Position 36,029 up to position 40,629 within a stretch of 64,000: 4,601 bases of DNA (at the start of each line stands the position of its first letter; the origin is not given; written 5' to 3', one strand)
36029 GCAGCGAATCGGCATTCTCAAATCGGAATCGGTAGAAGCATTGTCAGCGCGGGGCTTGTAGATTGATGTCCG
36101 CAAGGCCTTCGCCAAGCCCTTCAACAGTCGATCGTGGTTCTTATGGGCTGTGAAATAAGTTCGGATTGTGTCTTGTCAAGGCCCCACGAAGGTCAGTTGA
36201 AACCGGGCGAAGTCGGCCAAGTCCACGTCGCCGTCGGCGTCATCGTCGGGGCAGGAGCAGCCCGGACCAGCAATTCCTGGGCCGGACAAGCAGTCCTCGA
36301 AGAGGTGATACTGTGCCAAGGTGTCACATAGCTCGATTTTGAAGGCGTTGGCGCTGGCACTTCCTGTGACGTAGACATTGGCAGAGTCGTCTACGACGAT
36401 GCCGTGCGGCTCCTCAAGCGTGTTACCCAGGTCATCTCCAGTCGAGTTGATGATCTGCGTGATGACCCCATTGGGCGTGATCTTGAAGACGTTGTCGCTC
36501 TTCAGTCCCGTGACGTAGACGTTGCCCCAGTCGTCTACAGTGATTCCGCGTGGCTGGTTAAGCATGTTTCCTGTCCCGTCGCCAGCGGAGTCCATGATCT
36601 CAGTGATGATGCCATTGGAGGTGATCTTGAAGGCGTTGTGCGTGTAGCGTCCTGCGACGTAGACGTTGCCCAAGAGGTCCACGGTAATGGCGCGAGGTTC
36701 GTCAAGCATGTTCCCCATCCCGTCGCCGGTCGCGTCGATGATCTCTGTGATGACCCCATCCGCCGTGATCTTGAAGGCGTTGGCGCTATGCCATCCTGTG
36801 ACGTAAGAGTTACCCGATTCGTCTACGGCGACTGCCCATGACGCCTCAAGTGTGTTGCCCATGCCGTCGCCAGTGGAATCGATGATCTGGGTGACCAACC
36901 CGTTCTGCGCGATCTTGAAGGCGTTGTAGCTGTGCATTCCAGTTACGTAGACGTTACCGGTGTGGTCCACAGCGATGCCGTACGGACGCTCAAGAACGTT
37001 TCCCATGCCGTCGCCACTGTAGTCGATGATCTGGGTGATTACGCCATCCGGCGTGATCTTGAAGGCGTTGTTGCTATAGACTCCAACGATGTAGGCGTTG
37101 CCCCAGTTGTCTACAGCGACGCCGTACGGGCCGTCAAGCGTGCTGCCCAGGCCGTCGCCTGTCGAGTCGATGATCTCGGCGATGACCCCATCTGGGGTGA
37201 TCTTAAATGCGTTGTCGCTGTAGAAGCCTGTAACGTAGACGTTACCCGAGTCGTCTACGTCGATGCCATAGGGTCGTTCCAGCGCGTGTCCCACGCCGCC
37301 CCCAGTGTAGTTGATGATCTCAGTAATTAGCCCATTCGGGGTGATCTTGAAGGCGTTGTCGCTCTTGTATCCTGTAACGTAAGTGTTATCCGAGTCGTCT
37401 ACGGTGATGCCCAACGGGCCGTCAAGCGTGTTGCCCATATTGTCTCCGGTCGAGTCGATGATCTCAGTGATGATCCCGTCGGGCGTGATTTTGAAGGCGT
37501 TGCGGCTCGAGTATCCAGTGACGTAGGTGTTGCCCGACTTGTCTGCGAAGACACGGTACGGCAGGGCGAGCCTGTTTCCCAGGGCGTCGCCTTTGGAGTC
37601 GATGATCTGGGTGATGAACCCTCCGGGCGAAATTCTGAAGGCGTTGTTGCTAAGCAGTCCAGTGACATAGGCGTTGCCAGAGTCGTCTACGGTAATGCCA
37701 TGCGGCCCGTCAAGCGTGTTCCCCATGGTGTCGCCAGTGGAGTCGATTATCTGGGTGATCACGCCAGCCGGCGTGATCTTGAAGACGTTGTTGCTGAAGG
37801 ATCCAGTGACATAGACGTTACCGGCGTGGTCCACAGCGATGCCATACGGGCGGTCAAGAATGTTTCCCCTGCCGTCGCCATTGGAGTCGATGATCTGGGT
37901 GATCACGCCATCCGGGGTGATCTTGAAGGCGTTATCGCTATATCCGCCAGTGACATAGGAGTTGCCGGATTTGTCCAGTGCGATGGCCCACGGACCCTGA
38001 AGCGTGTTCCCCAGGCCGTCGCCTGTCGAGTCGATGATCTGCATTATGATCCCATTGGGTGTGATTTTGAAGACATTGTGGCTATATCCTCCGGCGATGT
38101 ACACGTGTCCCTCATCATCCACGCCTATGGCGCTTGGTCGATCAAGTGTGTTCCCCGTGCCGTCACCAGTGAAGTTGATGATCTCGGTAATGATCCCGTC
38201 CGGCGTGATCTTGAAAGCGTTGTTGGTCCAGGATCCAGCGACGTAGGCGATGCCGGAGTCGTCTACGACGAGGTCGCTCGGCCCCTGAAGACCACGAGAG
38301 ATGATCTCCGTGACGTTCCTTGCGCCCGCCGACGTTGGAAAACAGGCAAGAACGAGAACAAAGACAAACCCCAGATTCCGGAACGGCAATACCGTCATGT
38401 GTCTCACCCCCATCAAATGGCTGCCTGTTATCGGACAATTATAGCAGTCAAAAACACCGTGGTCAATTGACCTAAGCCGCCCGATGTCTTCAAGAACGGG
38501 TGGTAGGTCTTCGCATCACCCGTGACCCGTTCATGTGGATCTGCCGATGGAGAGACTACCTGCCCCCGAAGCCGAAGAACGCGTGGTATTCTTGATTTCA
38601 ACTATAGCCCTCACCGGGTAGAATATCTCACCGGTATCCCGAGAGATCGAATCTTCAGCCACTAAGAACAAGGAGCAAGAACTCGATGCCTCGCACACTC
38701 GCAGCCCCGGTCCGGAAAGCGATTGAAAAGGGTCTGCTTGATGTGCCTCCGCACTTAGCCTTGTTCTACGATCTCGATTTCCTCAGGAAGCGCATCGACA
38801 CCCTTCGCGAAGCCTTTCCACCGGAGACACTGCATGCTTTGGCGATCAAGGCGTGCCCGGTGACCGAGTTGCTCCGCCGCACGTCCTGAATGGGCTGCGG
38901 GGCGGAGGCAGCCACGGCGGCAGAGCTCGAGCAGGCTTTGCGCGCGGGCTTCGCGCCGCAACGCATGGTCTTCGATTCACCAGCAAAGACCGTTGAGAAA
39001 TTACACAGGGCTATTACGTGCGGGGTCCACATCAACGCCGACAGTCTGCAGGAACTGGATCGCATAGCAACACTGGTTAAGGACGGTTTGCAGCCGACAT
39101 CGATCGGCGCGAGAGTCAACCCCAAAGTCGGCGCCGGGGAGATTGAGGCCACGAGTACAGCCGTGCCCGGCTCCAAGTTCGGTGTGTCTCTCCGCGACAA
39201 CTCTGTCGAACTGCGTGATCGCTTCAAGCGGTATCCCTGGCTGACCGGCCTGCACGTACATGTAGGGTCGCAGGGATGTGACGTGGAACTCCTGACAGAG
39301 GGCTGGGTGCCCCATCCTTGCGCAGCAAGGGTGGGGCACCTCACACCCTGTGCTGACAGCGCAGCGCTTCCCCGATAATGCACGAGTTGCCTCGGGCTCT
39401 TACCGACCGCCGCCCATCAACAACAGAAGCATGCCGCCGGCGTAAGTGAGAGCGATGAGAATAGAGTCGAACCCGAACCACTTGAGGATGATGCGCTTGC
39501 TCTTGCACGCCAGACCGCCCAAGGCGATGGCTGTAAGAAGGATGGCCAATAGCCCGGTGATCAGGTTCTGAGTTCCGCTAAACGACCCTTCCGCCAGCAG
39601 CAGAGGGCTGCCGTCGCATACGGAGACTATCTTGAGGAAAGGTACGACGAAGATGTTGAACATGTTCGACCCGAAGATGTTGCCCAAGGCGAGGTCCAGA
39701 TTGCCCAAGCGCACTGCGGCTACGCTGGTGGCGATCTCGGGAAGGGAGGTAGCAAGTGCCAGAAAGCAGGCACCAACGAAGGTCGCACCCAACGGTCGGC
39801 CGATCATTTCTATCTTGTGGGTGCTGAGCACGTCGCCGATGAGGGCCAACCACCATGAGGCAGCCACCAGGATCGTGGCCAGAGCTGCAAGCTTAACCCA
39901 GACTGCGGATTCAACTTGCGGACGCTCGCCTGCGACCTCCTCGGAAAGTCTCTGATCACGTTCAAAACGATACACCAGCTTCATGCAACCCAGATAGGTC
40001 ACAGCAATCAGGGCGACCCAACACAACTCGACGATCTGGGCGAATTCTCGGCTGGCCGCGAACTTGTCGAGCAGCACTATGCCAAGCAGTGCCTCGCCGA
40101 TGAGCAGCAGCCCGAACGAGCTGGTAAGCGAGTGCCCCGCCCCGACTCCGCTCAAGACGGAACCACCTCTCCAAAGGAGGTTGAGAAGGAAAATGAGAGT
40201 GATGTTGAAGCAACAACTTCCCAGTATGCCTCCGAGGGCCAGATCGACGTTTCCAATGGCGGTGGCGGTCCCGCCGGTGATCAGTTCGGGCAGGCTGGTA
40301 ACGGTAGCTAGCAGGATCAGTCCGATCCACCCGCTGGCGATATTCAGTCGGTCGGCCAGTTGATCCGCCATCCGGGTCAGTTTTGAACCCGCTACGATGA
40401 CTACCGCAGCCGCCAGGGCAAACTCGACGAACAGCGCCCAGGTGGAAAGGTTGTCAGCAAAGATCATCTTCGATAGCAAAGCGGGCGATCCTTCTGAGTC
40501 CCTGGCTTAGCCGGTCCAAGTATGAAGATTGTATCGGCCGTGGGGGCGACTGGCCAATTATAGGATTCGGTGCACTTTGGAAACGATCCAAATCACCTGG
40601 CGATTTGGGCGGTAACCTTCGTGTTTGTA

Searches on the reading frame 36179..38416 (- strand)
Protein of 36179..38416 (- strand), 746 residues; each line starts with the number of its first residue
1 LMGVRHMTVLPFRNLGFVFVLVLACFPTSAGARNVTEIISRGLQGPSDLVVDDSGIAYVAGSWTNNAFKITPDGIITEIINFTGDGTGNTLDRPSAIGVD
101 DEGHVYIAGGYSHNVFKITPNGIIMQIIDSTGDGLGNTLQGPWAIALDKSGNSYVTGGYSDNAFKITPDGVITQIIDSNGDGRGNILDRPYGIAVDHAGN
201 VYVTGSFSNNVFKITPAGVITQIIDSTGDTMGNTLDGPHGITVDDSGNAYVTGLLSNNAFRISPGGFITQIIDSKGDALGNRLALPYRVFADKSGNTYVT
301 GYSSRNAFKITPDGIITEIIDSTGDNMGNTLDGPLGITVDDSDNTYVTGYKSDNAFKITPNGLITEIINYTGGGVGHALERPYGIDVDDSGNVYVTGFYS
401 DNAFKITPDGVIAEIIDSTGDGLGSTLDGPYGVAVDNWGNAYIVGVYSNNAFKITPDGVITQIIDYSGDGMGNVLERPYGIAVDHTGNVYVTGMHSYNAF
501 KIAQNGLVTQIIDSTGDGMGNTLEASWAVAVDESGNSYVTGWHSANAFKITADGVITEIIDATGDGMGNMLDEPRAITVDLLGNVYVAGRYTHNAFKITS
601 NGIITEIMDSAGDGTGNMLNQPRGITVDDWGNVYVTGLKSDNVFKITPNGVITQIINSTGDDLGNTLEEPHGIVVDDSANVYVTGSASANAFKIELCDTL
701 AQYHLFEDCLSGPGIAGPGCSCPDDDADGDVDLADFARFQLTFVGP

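Call 55: search_protein_families(library=pfam, proteins=[window:36179-38416:-], max_evalue=0.001)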
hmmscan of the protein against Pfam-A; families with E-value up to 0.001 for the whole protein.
window:36179-38416:- (746 aa): 13 families
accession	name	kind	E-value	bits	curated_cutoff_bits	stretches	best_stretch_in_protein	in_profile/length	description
PF06739.17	SBBP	-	1.5e-51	172.5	20.5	3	182-206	7-31/38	Beta-propeller repeat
PF24684.1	Vgb_lyase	-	2.1e-22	79.7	50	4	237-510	14-257/290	Virginiamycin B lyase family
PF25021.1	TEN_NHL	-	1.7e-18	67.2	27.1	0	615-660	137-180/357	Teneurin NHL domain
PF01436.27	NHL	-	2.2e-18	65.7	20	0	235-252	1-18/28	NHL repeat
PF08450.18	SGL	-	6e-18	65.8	26.3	0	620-657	184-221/246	SMP-30/Gluconolactonase/LRE-like region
PF06977.17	SdiA-regulated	-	5e-13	49.3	21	0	606-636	207-239/249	SdiA-regulated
PF12890.13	DHOase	-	1.5e-11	45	21.2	0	217-262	19-62/142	Dihydro-orotase-like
PF13953.12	PapC_C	-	3.4e-10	40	27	0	625-646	27-48/66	PapC C-terminal domain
PF22701.2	Mala_s_1-like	-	1.7e-08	34.9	27.5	0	429-539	89-192/195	Mal s 1 allergenic protein-like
PF17753.7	Ig_mannosidase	-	2.2e-06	27.7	22.6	0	395-409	37-51/81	Ig-fold domain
PF03777.18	ChpA-C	-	2.1e-05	24.7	21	0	128-164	15-51/57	ChpA-C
PF23500.1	DUF7133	-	6.8e-05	22.8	27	0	475-519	26-72/385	Domain of unknown function (DUF7133)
PF00058.23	Ldl_recept_b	-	0.00019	22.3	21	0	173-197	25-42/42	Low-density lipoprotein receptor repeat class B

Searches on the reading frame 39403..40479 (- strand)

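Call 55: search_protein_families(library=pfam, proteins=[window:39403-40479:-], max_evalue=0.001)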
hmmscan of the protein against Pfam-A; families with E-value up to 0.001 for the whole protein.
window:39403-40479:- (359 aa): 1 family
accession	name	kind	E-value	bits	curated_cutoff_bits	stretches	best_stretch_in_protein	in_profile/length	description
PF01699.29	Na_Ca_ex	-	7.8e-27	94.5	24.9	2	17-127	3-108/151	Sodium/calcium exchanger protein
